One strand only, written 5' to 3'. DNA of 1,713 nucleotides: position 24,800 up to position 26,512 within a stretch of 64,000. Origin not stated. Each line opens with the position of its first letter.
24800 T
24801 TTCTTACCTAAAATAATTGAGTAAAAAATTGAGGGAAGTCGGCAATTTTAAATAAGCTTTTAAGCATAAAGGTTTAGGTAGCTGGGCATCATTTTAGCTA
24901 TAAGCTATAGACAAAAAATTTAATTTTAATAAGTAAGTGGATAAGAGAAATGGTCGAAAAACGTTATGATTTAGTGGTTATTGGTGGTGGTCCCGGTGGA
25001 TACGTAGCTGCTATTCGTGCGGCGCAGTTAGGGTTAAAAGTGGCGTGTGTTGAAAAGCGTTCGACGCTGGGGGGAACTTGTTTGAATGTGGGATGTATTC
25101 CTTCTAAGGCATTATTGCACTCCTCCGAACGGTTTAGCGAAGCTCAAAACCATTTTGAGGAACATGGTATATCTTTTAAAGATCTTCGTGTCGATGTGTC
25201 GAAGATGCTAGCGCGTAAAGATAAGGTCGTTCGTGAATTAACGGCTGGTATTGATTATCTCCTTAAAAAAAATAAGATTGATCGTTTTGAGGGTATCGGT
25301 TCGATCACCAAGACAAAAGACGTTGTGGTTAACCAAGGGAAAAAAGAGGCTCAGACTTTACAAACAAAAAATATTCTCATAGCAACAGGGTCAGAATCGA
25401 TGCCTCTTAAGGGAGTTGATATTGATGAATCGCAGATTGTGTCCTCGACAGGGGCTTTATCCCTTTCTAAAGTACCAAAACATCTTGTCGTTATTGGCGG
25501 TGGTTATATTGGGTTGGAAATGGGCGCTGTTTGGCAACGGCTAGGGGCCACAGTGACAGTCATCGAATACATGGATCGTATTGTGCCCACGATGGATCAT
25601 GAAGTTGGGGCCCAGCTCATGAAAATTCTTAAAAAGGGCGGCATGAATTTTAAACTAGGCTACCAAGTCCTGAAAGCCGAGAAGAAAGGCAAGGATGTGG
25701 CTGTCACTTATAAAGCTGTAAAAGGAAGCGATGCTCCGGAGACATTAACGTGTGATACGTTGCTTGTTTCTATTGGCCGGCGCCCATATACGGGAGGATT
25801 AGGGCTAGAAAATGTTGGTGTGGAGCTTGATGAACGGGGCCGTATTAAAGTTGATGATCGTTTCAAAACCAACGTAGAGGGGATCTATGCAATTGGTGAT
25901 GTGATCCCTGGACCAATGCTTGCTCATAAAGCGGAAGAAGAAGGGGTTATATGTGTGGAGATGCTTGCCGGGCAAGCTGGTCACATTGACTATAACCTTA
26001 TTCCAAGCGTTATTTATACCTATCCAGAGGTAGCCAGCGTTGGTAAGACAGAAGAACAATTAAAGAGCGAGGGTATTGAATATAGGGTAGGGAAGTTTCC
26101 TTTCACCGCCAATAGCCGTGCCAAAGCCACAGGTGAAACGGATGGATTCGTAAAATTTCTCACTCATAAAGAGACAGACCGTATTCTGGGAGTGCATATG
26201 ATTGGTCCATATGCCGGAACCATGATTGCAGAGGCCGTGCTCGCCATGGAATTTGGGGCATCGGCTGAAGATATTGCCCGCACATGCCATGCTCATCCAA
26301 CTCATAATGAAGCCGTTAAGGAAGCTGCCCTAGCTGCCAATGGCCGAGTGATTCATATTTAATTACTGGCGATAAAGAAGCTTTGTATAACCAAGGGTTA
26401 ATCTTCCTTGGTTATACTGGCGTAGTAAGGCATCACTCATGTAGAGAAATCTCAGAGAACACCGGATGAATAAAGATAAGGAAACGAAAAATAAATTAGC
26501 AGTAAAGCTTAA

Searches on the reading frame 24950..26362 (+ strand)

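Call 14: search_protein_families(library=ncbifam, max_evalue=0.00001, proteins=[window:24950-26362:+])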
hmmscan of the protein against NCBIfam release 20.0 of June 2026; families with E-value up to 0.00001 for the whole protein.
window:24950-26362:+ (470 aa): 67 families (the best 25 are shown)
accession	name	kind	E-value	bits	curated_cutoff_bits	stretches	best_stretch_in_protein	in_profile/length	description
TIGR01350.1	lipoamide_DH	equivalog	4e-178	592.8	408.8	1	6-470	2-461/461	dihydrolipoyl dehydrogenase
NF003585.0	PRK05249.1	equivalog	1.8e-111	373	465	1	3-467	4-461/464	Si-specific NAD(P)(+) transhydrogenase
TIGR02053.1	MerA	equivalog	9.4e-110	367.7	454.45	1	6-462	1-452/465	mercury(II) reductase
NF004946.0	PRK06292.2-4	subfamily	9.5e-99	331.3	634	1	5-459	3-466/487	dihydrolipoyl dehydrogenase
NF004943.0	PRK06292.2-1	equivalog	3e-97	326.3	432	1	4-461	2-453/456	dihydrolipoyl dehydrogenase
NF004991.0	PRK06370.1-3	subfamily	8.3e-93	311.6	620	1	4-462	34-486/509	FAD-containing oxidoreductase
NF004776.0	PRK06116.1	equivalog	6.3e-91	305.6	480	1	4-454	3-444/450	glutathione-disulfide reductase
NF004992.0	PRK06370.1-4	equivalog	3e-88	296.3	629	1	3-456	2-448/459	FAD-containing oxidoreductase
NF004947.0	PRK06292.2-5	equivalog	1.2e-87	294.8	592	1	4-461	2-456/474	dihydrolipoyl dehydrogenase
NF004945.0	PRK06292.2-3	equivalog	4.2e-87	293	494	1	4-456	2-445/457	dihydrolipoyl dehydrogenase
NF005883.0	PRK07845.1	equivalog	1.4e-82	278.2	479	1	7-461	4-457/466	NAD(P)H-quinone dehydrogenase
NF005884.0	PRK07846.1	equivalog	6.9e-82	275.5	501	1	4-463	2-451/454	mycothione reductase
NF004944.0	PRK06292.2-2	equivalog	5.2e-78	262.7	619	1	4-461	2-450/460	dihydrolipoyl dehydrogenase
TIGR01421.1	gluta_reduc_1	equivalog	9e-78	262.5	556.15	1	4-455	1-445/450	glutathione-disulfide reductase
TIGR01424.1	gluta_reduc_2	equivalog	8.2e-76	255.4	606.05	1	6-454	3-440/446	glutathione-disulfide reductase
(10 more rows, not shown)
